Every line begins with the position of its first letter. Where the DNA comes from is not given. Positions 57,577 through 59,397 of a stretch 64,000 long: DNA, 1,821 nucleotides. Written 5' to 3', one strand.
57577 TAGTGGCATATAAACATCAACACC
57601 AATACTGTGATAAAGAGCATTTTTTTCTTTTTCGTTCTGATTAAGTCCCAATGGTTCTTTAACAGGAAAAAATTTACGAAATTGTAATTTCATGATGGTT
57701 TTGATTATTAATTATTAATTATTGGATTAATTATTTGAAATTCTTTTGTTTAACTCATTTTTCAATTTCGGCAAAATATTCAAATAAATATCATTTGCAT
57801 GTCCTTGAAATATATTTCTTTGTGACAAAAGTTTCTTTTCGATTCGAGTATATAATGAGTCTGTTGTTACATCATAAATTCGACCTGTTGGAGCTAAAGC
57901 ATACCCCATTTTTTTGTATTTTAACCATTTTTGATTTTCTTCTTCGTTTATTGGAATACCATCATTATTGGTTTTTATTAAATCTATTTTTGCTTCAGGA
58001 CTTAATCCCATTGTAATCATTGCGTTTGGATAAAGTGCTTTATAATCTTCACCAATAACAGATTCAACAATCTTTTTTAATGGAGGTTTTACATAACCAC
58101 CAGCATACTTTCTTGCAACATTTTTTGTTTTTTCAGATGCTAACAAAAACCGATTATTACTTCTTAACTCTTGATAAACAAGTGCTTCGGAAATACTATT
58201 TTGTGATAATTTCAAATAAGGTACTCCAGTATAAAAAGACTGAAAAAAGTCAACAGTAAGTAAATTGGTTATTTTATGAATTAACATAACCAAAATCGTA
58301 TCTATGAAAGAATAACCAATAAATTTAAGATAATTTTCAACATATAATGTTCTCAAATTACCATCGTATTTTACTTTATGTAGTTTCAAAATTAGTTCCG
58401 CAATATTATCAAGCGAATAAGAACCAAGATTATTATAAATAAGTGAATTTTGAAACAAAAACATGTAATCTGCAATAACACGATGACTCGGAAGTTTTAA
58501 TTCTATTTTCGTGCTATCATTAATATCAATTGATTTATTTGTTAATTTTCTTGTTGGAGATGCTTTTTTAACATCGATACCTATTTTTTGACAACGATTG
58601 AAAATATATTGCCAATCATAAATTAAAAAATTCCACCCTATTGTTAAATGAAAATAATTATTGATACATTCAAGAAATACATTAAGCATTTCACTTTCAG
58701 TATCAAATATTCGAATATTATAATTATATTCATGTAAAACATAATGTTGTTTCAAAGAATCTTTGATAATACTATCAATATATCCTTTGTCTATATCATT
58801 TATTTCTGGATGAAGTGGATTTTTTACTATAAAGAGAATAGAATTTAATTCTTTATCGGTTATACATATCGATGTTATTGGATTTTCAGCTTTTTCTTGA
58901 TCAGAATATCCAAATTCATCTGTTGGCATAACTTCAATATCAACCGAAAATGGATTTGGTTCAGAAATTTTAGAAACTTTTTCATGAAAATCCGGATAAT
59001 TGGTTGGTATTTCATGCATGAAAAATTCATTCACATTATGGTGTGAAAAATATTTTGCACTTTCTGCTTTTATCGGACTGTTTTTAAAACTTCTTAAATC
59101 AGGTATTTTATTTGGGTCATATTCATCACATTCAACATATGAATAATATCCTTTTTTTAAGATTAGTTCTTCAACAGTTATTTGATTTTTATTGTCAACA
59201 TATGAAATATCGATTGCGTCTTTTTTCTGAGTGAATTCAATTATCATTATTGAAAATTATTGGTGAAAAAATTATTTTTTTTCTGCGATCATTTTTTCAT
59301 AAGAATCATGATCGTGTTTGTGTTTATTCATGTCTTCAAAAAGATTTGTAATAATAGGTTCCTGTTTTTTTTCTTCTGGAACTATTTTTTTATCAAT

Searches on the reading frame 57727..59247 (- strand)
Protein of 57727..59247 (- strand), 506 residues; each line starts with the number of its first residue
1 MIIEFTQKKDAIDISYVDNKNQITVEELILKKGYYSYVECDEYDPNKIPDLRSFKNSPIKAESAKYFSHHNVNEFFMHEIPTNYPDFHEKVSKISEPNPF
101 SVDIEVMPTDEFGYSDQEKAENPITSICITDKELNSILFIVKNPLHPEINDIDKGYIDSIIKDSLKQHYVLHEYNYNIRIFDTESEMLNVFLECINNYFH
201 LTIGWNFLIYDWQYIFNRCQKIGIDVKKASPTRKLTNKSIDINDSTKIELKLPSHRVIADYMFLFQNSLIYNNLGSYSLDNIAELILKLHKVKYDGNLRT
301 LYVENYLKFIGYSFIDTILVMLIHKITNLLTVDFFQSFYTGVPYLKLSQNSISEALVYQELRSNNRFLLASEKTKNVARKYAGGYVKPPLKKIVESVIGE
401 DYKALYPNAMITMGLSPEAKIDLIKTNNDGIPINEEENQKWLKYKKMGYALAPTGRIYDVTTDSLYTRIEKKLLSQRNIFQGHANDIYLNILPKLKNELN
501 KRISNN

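Call 13: search_protein_families(library=phrogs, proteins=[window:57727-59247:-], max_evalue=0.00001)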
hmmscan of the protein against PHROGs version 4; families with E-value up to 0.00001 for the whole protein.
window:57727-59247:- (506 aa): 2 families
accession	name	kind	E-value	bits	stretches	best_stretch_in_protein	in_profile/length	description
phrog_2062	-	DNA, RNA and nucleotide metabolism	6e-70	237.2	1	1-502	4-499/502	DNA polymerase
phrog_262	-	DNA, RNA and nucleotide metabolism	5e-61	207.8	1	46-486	68-485/856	DNA polymerase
